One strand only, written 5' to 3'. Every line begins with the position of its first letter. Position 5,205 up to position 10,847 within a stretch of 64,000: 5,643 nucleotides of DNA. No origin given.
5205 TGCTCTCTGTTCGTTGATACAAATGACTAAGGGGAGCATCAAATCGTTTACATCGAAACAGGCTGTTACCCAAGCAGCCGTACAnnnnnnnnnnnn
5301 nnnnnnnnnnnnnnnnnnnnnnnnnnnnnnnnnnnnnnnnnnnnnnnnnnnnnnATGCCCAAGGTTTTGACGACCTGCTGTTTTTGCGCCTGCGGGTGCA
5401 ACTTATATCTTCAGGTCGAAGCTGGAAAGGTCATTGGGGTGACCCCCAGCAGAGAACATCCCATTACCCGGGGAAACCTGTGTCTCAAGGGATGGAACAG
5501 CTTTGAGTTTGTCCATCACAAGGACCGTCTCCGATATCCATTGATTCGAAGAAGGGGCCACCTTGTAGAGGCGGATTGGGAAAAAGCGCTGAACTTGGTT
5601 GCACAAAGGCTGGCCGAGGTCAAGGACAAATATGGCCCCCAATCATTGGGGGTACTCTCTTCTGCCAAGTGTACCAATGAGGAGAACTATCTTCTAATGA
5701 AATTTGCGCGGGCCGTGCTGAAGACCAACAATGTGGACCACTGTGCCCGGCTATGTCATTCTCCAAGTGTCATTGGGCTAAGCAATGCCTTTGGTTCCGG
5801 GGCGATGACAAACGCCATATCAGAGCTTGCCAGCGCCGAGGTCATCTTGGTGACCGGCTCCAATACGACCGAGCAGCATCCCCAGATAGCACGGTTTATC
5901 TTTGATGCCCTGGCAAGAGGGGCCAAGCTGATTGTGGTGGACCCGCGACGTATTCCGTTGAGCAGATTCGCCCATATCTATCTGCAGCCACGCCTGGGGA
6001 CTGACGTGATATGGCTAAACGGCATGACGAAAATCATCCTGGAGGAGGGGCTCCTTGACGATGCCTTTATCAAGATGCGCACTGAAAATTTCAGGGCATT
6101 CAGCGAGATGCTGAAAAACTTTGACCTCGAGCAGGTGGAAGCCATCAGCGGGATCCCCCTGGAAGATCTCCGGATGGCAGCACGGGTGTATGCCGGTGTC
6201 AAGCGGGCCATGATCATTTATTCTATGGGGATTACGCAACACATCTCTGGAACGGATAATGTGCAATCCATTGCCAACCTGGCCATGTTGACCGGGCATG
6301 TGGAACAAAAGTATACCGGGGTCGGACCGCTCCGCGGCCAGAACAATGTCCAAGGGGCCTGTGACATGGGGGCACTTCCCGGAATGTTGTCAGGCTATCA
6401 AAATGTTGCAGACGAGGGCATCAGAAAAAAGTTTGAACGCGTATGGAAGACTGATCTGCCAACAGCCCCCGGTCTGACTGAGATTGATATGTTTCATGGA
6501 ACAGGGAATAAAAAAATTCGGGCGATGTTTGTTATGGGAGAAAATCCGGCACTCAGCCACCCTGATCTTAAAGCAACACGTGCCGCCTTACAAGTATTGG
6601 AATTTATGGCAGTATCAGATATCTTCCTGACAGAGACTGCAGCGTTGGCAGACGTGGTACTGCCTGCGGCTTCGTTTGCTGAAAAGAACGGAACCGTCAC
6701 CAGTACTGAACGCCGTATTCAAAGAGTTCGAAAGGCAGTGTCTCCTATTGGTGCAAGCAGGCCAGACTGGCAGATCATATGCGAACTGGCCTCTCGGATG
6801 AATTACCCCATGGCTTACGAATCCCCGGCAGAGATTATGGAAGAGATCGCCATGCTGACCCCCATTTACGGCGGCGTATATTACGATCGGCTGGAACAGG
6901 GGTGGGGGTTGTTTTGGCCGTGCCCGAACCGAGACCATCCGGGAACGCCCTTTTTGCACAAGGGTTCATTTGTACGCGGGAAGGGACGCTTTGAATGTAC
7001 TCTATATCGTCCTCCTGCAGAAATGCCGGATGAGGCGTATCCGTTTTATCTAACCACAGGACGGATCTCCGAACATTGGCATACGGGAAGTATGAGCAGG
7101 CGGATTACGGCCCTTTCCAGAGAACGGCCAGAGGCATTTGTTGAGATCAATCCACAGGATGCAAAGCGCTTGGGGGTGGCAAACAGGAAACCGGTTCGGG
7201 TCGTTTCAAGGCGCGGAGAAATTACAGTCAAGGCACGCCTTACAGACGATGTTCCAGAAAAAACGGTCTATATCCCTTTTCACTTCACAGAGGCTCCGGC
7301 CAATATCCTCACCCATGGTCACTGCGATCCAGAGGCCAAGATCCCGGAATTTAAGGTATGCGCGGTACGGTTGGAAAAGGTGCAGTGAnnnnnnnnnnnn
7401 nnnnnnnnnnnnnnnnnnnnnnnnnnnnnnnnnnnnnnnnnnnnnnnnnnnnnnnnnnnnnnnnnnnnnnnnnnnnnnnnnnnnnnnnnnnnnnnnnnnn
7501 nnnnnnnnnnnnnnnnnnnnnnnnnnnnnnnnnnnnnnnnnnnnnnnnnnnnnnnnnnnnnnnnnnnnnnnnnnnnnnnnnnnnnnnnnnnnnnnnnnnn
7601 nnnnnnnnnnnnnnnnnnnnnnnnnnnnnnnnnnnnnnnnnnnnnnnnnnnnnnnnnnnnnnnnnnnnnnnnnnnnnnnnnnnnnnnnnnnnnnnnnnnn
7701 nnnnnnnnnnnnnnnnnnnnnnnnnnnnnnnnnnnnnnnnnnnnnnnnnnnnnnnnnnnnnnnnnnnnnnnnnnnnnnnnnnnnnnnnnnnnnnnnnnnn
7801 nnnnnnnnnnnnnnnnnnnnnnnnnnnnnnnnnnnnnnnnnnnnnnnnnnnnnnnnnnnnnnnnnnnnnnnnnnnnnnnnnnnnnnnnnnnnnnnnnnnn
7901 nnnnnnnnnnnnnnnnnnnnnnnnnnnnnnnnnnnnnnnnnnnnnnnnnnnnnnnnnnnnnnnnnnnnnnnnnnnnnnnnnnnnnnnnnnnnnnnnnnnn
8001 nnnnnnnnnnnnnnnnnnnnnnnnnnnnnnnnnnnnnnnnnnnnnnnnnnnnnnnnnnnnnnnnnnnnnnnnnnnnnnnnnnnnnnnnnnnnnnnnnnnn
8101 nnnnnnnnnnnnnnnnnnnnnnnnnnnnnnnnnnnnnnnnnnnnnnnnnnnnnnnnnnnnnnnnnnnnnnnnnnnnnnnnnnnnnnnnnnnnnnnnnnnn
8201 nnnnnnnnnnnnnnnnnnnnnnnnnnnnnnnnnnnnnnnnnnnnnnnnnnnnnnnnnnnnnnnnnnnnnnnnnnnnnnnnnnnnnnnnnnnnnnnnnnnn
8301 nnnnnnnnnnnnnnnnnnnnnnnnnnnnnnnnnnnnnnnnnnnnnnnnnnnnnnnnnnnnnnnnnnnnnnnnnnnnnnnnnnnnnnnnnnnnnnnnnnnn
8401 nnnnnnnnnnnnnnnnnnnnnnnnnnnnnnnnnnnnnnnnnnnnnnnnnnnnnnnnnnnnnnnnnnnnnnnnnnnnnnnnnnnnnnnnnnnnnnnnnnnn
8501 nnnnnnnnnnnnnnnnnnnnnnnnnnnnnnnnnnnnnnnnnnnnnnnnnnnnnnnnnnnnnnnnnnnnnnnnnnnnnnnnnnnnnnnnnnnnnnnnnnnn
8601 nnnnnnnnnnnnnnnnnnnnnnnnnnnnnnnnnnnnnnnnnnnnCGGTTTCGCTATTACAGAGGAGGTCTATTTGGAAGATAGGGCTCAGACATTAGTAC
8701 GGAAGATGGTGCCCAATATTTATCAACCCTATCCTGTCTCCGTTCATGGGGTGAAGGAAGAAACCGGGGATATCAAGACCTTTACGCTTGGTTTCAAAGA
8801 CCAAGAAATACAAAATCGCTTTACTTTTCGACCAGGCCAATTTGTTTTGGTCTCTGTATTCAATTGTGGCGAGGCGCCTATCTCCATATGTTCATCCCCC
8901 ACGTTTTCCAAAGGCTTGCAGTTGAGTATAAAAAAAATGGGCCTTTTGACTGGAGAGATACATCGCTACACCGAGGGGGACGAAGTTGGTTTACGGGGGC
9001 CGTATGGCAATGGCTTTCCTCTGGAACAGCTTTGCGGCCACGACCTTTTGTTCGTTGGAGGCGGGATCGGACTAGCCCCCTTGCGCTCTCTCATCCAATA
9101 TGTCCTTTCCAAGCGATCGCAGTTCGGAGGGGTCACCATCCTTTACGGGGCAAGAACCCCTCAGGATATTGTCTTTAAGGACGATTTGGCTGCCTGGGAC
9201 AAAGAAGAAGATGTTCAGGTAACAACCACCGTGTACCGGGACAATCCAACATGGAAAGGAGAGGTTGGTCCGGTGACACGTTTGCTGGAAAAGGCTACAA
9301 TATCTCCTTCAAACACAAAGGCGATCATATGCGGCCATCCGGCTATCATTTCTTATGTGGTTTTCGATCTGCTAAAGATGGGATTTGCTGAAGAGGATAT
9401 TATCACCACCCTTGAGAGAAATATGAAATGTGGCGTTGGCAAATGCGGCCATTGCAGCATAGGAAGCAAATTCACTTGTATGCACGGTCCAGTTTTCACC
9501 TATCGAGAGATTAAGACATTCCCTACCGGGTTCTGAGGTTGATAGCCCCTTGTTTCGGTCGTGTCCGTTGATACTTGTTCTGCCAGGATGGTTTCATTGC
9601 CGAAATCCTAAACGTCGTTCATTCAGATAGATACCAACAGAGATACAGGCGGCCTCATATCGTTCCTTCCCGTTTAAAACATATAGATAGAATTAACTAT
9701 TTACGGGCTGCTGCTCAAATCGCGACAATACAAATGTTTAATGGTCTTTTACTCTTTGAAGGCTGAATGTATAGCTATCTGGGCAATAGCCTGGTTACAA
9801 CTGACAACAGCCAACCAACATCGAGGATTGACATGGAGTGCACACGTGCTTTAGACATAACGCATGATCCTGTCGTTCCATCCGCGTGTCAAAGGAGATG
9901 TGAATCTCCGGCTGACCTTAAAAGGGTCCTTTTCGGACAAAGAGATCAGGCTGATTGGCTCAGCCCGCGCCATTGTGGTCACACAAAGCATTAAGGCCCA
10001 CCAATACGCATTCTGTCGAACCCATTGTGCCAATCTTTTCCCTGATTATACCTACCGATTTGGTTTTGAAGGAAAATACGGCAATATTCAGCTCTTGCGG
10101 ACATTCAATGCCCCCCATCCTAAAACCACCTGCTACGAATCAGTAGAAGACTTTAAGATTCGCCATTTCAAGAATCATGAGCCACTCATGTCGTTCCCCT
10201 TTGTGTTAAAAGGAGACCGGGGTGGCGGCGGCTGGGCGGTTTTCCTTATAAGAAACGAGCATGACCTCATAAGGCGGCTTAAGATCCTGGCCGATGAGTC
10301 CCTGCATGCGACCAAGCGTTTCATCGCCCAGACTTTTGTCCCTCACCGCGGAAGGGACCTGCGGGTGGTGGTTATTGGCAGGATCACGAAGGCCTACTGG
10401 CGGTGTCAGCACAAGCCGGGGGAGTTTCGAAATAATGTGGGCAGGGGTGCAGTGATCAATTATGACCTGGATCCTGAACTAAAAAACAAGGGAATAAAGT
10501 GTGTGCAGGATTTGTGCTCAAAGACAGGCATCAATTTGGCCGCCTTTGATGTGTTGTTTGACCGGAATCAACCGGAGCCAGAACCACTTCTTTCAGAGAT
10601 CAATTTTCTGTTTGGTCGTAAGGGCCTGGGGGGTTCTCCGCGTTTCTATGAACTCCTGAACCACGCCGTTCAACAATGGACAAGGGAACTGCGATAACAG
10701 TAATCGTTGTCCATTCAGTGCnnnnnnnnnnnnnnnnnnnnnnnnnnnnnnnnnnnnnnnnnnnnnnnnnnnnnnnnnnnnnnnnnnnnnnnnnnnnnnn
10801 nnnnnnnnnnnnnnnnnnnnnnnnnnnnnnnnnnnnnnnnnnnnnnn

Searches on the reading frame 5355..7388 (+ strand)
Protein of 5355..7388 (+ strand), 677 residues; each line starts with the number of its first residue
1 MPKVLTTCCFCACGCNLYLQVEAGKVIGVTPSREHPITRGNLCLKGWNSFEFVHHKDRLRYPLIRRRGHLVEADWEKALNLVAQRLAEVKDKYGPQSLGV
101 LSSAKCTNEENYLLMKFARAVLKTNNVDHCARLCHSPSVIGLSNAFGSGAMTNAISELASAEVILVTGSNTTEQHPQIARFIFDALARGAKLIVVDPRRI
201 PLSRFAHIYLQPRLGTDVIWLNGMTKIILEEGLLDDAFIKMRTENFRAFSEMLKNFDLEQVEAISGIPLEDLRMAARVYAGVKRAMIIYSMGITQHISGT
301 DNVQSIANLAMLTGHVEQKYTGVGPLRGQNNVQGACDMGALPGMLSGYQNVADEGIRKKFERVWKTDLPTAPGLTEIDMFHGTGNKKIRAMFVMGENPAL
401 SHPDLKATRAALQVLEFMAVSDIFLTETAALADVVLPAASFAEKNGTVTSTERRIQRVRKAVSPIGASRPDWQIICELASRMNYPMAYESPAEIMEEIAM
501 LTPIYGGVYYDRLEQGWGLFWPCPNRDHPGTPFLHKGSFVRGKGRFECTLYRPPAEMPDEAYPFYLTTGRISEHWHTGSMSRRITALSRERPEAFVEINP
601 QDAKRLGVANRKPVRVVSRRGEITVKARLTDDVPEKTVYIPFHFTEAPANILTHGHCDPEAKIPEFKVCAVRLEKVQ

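Call 3: search_protein_families(library=pfam, proteins=[window:5355-7388:+], max_evalue=1)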
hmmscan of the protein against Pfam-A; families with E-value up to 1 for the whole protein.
window:5355-7388:+ (677 aa): 3 families
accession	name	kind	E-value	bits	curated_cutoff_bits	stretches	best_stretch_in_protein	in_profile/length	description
PF00384.28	Molybdopterin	-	1.2e-78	265.1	24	1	58-480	1-352/353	Molybdopterin oxidoreductase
PF01568.27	Molydop_binding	-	3.6e-33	114.3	26.8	1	564-670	1-110/110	Molydopterin dinucleotide binding domain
PF04879.21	Molybdop_Fe4S4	-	3.5e-14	52.9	22.7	1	2-55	2-55/55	Molybdopterin oxidoreductase Fe4S4 domain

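Call 4: search_protein_families(library=ncbifam, proteins=[window:5355-7388:+], max_evalue=1)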
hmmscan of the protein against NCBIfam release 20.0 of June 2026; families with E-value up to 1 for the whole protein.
window:5355-7388:+ (677 aa): 31 families (the best 25 are shown)
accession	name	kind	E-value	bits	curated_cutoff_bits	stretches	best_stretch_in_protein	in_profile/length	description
TIGR01591.1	Fdh-alpha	equivalog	2.4e-245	815.8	666.25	1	6-672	1-671/672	formate dehydrogenase subunit alpha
NF047855.1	AssmNtatRedNasC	equivalog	1.2e-168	562.6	1100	1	6-674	23-707/708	assimilatory nitrate reductase catalytic subunit NasC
NF041323.1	Nitr_red_NasA_Halo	equivalog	2.7e-103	346.8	1000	1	11-674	3-673/673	assimilatory nitrate reductase NasA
NF010055.0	PRK13532.1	equivalog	2.1e-90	304.1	904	3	546-676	698-830/830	nitrate reductase catalytic subunit NapA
TIGR01701.1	Fdhalpha-like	subfamily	7.5e-89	298.8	582.15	1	47-674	89-742/744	FdhF/YdeP family oxidoreductase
TIGR01706.1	NAPA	equivalog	5.8e-88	296.1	930.55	3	541-676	693-830/830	periplasmic nitrate reductase subunit alpha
TIGR01553.1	formate-DH-alph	equivalog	1.9e-83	280.8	814.2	4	6-244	47-305/1009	formate dehydrogenase-N subunit alpha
NF041513.1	formate_DH_Act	exception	5.7e-81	272.7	1400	4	6-243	45-295/1067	formate dehydrogenase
NF005895.0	PRK07860.1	equivalog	1.4e-52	178.8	802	3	333-503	510-679/811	NADH-quinone oxidoreductase subunit G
NF012032.0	PRK15488.1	equivalog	2.3e-51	174.7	694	2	5-488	45-533/759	thiosulfate reductase PhsA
TIGR02693.1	arsenite_ox_L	equivalog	2.7e-47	161.3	359.05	2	27-484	79-575/806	arsenate reductase (azurin) large subunit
TIGR01973.1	NuoG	equivalog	4.2e-45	154.6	470.05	1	5-477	216-605/606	NADH-quinone oxidoreductase subunit NuoG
TIGR03479.1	DMSO_red_II_alp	subfamily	5.3e-44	150.5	984.75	3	7-243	62-307/913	molybdopterin-dependent oxidoreductase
NF007406.0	PRK09939.1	equivalog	6.5e-42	143.6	1473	1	74-417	126-485/759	acid resistance putative oxidoreductase YdeP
TIGR02166.1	dmsA_ynfE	subfamily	6.7e-39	133.6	777.7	3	4-240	44-296/794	DMSO/selenate family reductase complex A subunit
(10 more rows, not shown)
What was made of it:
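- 5355..7388 (+): FdhA, the catalytic molybdo/tungstopterin formate dehydrogenase alpha subunit (677 aa). It is Cys-type (Cys134, codon 5754-5756) and has no Tat signal, so it is cytoplasmic. TIGR01591 Fdh-alpha 815.8 bits (cutoff 666); Pfam Molybdop_Fe4S4, Molybdopterin and Molydop_binding (calls 3, 4).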

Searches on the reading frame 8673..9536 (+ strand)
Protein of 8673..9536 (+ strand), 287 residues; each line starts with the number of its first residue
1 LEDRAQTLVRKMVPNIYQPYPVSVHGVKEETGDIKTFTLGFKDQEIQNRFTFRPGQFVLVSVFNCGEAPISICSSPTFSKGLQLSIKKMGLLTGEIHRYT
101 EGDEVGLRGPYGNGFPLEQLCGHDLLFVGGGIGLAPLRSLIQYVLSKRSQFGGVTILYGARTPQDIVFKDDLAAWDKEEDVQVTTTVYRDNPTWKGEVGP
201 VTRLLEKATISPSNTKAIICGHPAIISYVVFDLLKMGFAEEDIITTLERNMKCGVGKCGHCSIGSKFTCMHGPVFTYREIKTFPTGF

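Call 3: search_protein_families(library=pfam, proteins=[window:8673-9536:+], max_evalue=1)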
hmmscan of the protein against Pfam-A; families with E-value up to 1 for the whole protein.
window:8673-9536:+ (287 aa): 6 families
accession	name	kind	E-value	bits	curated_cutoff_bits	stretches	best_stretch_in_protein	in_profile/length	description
PF00175.26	NAD_binding_1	-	3.1e-17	63.6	22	1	127-229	1-107/109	Oxidoreductase NAD-binding domain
PF10418.14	DHODB_Fe-S_bind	-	2.6e-09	37.1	23.9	1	248-280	1-40/41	Iron-sulfur cluster binding domain of dihydroorotate dehydrogenase B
PF00970.30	FAD_binding_6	-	0.012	16.4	21.1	1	26-113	6-96/99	Oxidoreductase FAD-binding domain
PF05093.18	CIAPIN1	-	0.055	14.4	22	1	236-274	48-85/99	Cytokine-induced anti-apoptosis inhibitor 1, Fe-S biogenesis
PF19761.4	DUF6248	-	0.26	11.6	26.7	1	246-271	42-67/155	Family of unknown function (DUF6248)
PF08030.17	NAD_binding_6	-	0.42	11.1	22.2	1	124-149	3-28/156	Ferric reductase NAD binding domain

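Call 4: search_protein_families(library=ncbifam, proteins=[window:8673-9536:+], max_evalue=1)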
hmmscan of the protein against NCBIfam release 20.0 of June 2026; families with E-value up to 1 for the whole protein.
window:8673-9536:+ (287 aa): 27 families (the best 25 are shown)
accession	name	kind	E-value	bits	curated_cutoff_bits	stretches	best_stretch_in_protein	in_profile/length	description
NF006220.0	PRK08345.1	subfamily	3.9e-80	269.2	395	1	15-280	6-287/294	cytochrome-c3 hydrogenase subunit gamma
NF040830.1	sulfhyd_ShyC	equivalog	4.1e-67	226.4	600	1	15-279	2-280/288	NAD(P)-dependent hydrogenase/sulfhydrogenase 2 subunit gamma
NF040835.1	sulfhyd_HydG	equivalog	2.9e-66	223.7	650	1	18-284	16-288/292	NADPH-dependent hydrogenase/sulfhydrogenase 1 subunit gamma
TIGR02911.1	sulfite_red_B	equivalog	2.9e-60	203.6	288.6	1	46-283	25-259/261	anaerobic sulfite reductase subunit AsrB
NF000796.0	PRK00054.1-1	equivalog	3e-44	151.2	224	1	20-281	4-236/254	dihydroorotate dehydrogenase electron transfer subunit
NF000798.0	PRK00054.1-3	equivalog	9.3e-23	81.1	219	1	43-280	22-242/244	dihydroorotate dehydrogenase electron transfer subunit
NF000799.0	PRK00054.1-4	equivalog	5e-20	71.7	314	1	52-280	33-256/258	dihydroorotate dehydrogenase electron transfer subunit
NF004862.0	PRK06222.1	subfamily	2.4e-19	69.9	220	1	52-279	28-247/281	sulfide/dihydroorotate dehydrogenase-like FAD/NAD-binding protein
NF009414.0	PRK12778.1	equivalog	9.8e-19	67.1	1103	1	52-277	28-245/752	bifunctional dihydroorotate dehydrogenase B NAD binding subunit/NADPH-dependent glutamate synthase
NF007964.0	PRK10684.1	equivalog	2e-17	63.1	383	1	14-243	4-232/333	NADH oxidoreductase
NF040810.1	BenC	equivalog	2.8e-17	62.9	430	1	37-234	120-316/333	benzoate 1,2-dioxygenase electron transfer component BenC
NF004470.0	PRK05802.1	equivalog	1.2e-16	60.6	313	1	47-266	91-306/330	sulfide/dihydroorotate dehydrogenase-like FAD/NAD-binding protein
NF058606.1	GlBtMonoRdsGbcB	equivalog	1.3e-16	60.5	500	1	24-235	18-233/362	glycine betaine monooxygenase reductase subunit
NF045803.1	MethMoxFADbindMmoC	equivalog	1.6e-16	60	500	1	38-244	125-336/343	aromatic/alkene monooxygenase hydroxylase FAD-binding subunit MmoC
NF000797.0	PRK00054.1-2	equivalog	3.1e-14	52.9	270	1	52-276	42-261/267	dihydroorotate dehydrogenase electron transfer subunit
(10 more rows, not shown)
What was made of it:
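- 8673..9536 (+): Gamma subunit (287 aa): an FNR-like FAD/NAD(P)-binding protein with a C-terminal 2Fe-2S domain (HydG/ShyC/AsrB-like). It has a TTG start preceded by a GGAGG Shine-Dalgarno. PRK08345 3.9e-80, ShyC 4.1e-67, AsrB 2.9e-60; Pfam NAD_binding_1 and DHODB_Fe-S_bind (calls 3, 4).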

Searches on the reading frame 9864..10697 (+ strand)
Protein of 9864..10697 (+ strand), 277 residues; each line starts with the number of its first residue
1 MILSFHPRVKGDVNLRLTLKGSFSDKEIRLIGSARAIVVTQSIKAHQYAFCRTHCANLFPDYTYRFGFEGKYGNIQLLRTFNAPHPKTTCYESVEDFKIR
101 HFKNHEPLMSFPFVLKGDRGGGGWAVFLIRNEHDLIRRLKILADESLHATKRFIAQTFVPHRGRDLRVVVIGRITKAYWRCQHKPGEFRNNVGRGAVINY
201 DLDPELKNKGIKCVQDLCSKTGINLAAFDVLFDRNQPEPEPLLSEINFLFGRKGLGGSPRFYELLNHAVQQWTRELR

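Call 3: search_protein_families(library=pfam, proteins=[window:9864-10697:+], max_evalue=1)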
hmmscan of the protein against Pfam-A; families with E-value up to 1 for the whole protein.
window:9864-10697:+ (277 aa): 1 family
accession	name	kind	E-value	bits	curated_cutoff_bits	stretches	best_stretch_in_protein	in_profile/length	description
PF08443.16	RimK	-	9.6e-12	45.3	21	1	71-217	4-142/188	RimK-like ATP-grasp domain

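Call 75: search_protein_families(library=ncbifam, proteins=[window:9864-10697:+], max_evalue=1e-10)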
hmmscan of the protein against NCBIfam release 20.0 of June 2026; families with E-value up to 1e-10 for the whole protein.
window:9864-10697:+ (277 aa): 1 family
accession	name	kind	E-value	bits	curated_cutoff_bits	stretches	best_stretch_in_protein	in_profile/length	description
TIGR00768.1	rimK_fam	subfamily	1.5e-14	54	143.4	1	74-235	91-243/276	RimK family alpha-L-glutamate ligase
